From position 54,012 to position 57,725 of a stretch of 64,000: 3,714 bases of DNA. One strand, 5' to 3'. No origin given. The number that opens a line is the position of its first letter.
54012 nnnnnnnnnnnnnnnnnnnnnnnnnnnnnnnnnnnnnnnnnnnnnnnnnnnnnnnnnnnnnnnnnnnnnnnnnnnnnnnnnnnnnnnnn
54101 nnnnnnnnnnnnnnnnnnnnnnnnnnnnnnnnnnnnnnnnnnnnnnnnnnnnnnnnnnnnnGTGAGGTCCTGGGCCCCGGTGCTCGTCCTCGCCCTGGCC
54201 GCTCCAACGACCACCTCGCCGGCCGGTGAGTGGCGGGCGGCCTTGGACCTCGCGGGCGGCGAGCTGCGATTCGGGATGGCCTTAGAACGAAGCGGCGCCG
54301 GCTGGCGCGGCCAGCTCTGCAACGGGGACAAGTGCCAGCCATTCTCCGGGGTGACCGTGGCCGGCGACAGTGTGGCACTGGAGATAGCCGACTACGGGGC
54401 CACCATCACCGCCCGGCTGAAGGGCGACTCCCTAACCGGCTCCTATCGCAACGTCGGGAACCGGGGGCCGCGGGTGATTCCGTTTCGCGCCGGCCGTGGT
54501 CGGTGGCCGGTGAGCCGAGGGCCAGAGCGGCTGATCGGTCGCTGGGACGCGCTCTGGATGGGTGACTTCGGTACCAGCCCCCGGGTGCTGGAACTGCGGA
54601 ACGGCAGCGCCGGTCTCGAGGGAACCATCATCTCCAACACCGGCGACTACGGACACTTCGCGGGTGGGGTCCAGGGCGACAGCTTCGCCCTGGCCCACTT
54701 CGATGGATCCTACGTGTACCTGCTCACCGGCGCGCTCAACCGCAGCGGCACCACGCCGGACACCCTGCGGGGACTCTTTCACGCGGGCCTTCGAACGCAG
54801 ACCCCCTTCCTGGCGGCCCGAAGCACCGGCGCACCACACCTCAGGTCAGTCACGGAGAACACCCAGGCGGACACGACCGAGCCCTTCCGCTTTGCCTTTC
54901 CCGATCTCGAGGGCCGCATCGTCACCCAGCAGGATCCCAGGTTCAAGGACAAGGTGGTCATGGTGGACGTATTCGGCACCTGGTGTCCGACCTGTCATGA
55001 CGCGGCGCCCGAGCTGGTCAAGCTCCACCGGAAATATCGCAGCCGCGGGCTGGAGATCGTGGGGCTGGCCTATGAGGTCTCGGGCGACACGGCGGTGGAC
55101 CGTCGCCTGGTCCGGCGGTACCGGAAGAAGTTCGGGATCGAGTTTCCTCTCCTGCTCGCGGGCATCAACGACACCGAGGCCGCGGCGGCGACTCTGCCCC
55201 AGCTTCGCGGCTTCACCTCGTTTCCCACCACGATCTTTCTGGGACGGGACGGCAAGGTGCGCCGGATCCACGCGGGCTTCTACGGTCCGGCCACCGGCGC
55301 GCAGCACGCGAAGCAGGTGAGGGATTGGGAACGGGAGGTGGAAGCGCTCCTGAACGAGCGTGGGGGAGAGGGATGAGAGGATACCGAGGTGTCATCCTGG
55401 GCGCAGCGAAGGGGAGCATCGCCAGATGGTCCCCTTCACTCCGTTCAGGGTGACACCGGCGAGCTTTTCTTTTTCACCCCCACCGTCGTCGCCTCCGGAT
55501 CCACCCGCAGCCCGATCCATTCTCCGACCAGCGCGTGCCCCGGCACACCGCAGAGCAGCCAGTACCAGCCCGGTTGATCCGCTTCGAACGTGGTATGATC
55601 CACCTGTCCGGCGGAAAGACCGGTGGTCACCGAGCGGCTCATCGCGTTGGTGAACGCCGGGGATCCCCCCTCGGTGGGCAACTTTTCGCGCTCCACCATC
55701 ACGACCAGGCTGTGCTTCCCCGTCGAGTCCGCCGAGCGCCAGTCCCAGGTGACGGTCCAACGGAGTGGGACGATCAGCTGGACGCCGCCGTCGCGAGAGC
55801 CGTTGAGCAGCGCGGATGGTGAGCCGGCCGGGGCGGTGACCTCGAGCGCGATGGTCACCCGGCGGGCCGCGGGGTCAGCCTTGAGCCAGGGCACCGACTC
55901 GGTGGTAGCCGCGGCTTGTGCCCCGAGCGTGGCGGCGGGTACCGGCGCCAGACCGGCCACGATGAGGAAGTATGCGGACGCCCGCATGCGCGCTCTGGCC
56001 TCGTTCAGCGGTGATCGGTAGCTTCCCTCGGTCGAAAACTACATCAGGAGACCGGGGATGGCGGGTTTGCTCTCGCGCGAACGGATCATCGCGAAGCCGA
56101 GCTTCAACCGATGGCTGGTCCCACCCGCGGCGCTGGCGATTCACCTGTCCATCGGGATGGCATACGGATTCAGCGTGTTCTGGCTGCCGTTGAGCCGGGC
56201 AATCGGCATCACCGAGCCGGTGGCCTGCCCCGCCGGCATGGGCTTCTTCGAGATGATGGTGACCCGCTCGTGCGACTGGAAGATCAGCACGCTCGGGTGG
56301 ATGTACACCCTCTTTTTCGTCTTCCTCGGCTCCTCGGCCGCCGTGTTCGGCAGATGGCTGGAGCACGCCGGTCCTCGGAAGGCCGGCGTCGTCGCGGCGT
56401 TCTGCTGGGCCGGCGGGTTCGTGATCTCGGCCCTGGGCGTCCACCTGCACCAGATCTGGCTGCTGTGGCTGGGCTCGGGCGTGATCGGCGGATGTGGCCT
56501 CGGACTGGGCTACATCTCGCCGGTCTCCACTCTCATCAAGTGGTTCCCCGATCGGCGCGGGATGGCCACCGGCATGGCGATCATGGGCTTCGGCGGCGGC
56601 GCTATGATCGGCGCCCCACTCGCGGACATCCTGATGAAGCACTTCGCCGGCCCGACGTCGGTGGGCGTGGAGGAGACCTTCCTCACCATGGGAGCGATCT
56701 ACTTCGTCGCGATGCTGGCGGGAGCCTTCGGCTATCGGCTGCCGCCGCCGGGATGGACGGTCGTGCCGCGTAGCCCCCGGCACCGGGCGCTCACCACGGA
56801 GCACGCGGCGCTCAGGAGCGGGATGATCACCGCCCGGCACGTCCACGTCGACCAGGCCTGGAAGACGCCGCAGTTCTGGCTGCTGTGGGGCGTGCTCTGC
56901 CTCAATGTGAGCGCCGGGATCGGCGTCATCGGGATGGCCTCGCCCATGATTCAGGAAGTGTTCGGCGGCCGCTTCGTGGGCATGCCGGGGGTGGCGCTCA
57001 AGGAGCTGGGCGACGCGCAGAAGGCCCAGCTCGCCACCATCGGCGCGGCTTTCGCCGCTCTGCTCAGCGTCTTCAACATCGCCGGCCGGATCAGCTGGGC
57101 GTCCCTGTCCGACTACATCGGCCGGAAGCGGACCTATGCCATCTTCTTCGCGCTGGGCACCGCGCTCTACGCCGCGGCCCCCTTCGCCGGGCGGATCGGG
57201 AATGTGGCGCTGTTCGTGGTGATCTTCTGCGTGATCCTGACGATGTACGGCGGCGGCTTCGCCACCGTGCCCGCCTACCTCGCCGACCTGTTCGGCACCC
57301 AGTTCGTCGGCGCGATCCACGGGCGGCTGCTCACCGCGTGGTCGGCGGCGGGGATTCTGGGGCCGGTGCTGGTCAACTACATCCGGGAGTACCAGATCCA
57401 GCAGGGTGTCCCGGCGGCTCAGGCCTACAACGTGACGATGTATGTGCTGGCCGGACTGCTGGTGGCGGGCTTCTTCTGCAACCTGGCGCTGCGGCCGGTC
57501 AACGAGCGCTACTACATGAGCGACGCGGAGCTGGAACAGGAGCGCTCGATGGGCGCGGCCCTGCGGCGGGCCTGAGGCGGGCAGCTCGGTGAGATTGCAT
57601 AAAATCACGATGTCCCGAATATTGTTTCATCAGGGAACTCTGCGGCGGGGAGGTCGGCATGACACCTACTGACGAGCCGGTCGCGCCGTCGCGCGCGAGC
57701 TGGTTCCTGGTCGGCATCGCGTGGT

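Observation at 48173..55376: Nine-gene envelope operon made mostly of DUFs, with an embedded ECF sigma/anti-sigma pair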

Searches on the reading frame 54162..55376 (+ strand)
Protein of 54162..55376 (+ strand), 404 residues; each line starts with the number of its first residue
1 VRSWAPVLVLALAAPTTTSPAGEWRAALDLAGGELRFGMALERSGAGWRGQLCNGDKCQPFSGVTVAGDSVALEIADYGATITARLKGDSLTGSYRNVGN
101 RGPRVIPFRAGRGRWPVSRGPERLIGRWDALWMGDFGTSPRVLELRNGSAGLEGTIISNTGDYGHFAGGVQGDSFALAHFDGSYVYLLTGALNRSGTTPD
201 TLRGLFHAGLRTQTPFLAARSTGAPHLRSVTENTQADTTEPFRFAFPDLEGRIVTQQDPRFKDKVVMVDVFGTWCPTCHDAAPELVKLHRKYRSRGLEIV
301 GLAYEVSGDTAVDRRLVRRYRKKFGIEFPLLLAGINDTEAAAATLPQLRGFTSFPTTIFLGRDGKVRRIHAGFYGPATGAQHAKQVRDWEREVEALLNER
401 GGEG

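Call 3: search_protein_families(library=pfam, proteins=[window:54162-55376:+], max_evalue=0.01)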
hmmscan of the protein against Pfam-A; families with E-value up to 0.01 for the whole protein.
window:54162-55376:+ (404 aa): 5 families
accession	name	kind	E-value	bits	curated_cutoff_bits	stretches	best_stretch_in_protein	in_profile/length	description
PF08534.16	Redoxin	-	2.3e-11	44.1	26.6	1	246-372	11-134/148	Redoxin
PF00578.27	AhpC-TSA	-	9.8e-10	38.9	26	1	244-368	8-123/124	AhpC/TSA family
PF13905.12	Thioredoxin_8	-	0.00012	22.8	27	1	263-304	1-43/94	Thioredoxin-like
PF00085.26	Thioredoxin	-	0.00019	21.8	23.5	1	262-299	17-53/103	Thioredoxin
PF00255.25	GSHPx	-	0.0045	17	27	0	248-331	8-90/108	Glutathione peroxidase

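Call 4: search_protein_families(library=ncbifam, proteins=[window:54162-55376:+], max_evalue=0.01)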
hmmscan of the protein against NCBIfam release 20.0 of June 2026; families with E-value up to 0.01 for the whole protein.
window:54162-55376:+ (404 aa): 9 families
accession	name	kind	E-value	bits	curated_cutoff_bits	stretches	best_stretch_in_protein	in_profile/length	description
NF002854.0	PRK03147.1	subfamily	2.5e-13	50.3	170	1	242-373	43-159/176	thiol-disulfide oxidoreductase ResA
TIGR00385.1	dsbE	subfamily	5.9e-08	32.5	123.15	1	255-372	55-156/173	DsbE family thiol:disulfide interchange protein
TIGR01068.1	thioredoxin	equivalog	2e-05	24.7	96.8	1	262-294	13-45/101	thioredoxin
NF011941.0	PRK15412.1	equivalog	2.1e-05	24.2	359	1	257-375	62-164/185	thiol:disulfide interchange protein DsbE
NF047696.1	ThlDiSintTplARhiz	equivalog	3.2e-05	23.8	230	1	243-305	79-139/219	thiol:disulfide interchange protein TlpA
NF041202.1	StoA_CxxC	exception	0.00027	20.8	210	1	262-390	51-161/163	endospore biogenesis thiol-disulfide oxidoreductase StoA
NF041054.1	WAxxUGC_long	equivalog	0.00092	18.6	300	1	245-313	88-153/354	ResA-like WAxxUGC motif-containing protein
NF010625.0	PRK14018.1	equivalog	0.0025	16.4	522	1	262-374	55-160/521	bifunctional peptide-methionine (S)-S-oxide reductase MsrA/peptide-methionine (R)-S-oxide reductase MsrB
TIGR01126.1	pdi_dom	equivalog_domain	0.0097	16.2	107.2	0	262-299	13-50/105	protein disulfide-isomerase domain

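Call 21: search_solved_structures(query=window:54162-55376:+, max_evalue=0.01)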
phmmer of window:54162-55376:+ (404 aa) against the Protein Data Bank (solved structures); distinct sequences matched with E-value up to 0.01: 41.
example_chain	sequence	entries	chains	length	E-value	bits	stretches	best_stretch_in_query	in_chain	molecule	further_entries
4nmu_A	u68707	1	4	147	4.4e-10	42.2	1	241-367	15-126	Thiol-disulfide oxidoreductase ResA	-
3c71_A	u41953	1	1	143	1.1e-09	40.9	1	243-372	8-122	Thiol-disulfide oxidoreductase resA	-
3or5_A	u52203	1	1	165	1.4e-09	40.6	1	249-372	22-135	Thiol:disulfide interchange protein, thioredoxin family protein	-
2l5o_A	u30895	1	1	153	2.8e-09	39.6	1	242-372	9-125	Putative thioredoxin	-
1st9_A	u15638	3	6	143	1.1e-08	37.7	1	243-372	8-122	Thiol-disulfide oxidoreductase resA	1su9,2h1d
2h1b_A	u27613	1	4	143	1.1e-08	37.7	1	243-372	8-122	Thiol-disulfide oxidoreductase resA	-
2f9s_A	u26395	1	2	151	1.2e-08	37.5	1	243-372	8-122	Thiol-disulfide oxidoreductase resA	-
3c73_A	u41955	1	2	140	1.8e-08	36.9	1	243-372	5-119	Thiol-disulfide oxidoreductase resA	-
1kng_A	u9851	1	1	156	2.3e-08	36.6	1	256-335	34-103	THIOL:DISULFIDE INTERCHANGE PROTEIN CYCY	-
2lja_A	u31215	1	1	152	1e-07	34.5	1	242-307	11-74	Putative thiol-disulfide oxidoreductase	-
3lor_A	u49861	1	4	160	1.1e-07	34.3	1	261-372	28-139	Thiol-disulfide isomerase and thioredoxins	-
2h19_A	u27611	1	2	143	1.8e-07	33.6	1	243-372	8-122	Thiol-disulfide oxidoreductase resA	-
2h1a_A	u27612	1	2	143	1.9e-07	33.6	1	243-372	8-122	Thiol-disulfide oxidoreductase resA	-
3gl3_A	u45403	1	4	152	6e-07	31.9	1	245-377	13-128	Putative Thiol:disulfide interchange protein DsbE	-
3kcm_A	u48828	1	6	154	1.5e-06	30.6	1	244-368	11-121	Thioredoxin family protein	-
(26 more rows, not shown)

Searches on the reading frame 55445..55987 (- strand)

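Call 3: search_protein_families(library=pfam, proteins=[window:55445-55987:-], max_evalue=0.01)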
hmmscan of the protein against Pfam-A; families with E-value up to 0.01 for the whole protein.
window:55445-55987:- (180 aa): 1 family
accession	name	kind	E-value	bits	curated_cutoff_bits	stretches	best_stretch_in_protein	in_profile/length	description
PF06525.17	SoxE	-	2.9e-13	50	21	1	36-166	7-142/149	Sulfocyanin (SoxE) domain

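Call 4: search_protein_families(library=ncbifam, proteins=[window:55445-55987:-], max_evalue=0.01)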
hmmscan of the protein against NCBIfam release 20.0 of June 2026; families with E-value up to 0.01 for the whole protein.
window:55445-55987:- (180 aa): 1 family
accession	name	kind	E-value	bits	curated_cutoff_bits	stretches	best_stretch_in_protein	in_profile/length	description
TIGR03094.1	sulfo_cyanin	equivalog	5.8e-09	35.7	168.4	1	27-168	44-190/195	sulfocyanin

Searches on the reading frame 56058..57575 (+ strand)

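Call 98: search_protein_families(library=pfam, proteins=[window:56058-57575:+], max_evalue=0.001)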
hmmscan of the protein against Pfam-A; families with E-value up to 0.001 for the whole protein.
window:56058-57575:+ (505 aa): 1 family
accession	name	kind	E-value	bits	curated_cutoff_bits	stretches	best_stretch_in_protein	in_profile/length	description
PF07690.21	MFS_1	-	1.2e-31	110.3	33.4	2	46-305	24-235/347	Major Facilitator Superfamily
